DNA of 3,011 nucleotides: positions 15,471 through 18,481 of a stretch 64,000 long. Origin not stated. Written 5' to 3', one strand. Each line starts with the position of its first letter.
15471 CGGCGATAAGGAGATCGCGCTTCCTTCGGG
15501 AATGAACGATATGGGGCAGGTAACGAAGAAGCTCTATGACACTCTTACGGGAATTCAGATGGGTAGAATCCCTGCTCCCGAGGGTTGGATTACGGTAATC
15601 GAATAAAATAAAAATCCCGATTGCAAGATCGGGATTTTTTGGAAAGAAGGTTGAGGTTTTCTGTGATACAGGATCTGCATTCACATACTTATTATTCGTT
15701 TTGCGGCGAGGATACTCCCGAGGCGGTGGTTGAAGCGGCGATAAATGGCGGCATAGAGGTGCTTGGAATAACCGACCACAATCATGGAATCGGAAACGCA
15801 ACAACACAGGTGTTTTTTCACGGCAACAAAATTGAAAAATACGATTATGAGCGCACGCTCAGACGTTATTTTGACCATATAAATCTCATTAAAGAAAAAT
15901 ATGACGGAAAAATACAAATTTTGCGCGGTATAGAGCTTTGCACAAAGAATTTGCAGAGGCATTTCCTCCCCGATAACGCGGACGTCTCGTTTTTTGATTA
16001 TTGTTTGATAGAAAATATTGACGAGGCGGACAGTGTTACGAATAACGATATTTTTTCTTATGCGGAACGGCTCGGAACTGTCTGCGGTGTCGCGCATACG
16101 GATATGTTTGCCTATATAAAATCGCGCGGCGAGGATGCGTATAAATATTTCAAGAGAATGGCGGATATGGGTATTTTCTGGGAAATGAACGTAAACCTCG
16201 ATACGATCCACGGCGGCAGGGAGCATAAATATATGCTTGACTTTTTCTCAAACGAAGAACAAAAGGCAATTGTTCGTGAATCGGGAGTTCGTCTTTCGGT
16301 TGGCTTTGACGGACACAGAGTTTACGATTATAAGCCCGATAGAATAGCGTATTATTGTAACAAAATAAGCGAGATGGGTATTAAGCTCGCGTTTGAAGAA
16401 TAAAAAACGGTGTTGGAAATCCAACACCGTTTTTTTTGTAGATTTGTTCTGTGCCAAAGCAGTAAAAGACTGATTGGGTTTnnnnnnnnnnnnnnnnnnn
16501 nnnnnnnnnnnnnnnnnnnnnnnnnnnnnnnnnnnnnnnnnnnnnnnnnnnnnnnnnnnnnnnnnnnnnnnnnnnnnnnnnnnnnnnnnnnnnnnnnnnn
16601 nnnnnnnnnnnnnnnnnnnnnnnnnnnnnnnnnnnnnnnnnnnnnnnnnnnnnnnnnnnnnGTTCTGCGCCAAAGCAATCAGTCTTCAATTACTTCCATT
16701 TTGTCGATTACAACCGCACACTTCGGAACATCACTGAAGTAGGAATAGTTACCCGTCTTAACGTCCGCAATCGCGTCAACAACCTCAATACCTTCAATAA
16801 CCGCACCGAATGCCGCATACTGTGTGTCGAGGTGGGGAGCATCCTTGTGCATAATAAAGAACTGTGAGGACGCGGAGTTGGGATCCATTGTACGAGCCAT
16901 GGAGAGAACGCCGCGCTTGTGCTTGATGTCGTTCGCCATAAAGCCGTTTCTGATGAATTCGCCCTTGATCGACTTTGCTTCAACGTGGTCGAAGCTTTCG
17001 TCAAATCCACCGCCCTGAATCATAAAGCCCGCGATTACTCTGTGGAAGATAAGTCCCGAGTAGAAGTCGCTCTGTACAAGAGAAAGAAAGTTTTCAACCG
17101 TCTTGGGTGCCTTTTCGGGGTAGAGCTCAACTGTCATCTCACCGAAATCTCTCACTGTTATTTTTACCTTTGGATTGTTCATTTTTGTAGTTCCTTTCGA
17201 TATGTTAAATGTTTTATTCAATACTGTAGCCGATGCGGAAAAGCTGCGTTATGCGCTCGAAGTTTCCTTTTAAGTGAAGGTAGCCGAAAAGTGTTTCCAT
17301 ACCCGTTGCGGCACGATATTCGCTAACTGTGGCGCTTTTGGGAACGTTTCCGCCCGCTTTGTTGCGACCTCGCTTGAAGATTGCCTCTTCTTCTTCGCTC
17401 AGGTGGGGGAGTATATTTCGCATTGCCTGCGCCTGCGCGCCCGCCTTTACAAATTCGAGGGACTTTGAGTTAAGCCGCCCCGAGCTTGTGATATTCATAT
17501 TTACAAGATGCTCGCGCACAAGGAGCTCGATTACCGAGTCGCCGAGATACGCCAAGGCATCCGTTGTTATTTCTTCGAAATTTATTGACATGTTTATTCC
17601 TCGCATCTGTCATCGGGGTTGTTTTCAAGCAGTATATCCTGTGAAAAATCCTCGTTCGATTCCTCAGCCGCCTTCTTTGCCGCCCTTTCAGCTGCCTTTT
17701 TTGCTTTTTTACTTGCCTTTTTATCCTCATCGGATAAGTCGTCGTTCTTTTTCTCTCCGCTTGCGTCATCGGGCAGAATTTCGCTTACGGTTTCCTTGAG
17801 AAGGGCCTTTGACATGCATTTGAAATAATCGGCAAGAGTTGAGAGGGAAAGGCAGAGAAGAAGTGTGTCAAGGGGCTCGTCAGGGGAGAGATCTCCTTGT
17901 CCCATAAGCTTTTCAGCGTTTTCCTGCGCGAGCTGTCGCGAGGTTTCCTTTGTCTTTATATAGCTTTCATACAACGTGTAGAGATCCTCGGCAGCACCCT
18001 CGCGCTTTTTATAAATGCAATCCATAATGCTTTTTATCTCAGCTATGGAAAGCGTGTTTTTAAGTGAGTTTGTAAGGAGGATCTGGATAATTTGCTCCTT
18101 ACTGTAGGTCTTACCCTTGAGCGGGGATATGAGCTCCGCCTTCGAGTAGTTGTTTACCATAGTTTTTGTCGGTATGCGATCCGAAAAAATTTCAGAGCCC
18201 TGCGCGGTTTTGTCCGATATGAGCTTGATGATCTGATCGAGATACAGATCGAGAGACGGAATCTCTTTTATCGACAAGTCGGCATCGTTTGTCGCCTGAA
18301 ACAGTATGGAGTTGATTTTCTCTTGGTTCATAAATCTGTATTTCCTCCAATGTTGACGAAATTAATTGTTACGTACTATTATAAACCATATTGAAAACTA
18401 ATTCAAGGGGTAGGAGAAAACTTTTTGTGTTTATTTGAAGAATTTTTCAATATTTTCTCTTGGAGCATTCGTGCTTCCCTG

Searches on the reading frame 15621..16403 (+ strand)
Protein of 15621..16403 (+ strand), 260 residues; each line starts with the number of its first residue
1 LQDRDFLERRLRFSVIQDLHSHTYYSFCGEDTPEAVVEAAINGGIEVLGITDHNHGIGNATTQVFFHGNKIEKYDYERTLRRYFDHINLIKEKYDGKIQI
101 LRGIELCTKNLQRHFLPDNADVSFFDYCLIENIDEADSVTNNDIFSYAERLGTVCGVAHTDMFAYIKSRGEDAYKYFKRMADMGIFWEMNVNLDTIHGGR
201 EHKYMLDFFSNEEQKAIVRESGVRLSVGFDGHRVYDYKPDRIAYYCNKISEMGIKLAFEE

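Call 87: search_protein_families(library=pfam, max_evalue=1e-8, proteins=[window:15621-16403:+])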
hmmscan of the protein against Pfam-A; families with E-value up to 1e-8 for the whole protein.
window:15621-16403:+ (260 aa): 1 family
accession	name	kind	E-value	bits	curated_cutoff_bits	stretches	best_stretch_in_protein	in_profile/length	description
PF02811.25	PHP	-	1.3e-10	42.3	26.4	1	18-178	1-116/164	PHP domain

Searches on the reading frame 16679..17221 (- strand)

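Call 87: search_protein_families(library=pfam, max_evalue=1e-8, proteins=[window:16679-17221:-])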
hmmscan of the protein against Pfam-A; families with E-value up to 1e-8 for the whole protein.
window:16679-17221:- (180 aa): 1 family
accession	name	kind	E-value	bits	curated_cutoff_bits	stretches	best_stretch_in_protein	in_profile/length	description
PF00160.26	Pro_isomerase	-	8e-49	166.4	21.7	1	19-177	2-159/159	Cyclophilin type peptidyl-prolyl cis-trans isomerase/CLD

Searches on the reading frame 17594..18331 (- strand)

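Call 87: search_protein_families(library=pfam, max_evalue=1e-8, proteins=[window:17594-18331:-])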
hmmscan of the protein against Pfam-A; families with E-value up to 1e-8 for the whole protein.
window:17594-18331:- (245 aa): 1 family
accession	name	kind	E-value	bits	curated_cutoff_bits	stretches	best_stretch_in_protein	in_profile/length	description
PF08876.17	DUF1836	-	3.7e-26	91.7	27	1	21-124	3-105/105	Domain of unknown function (DUF1836)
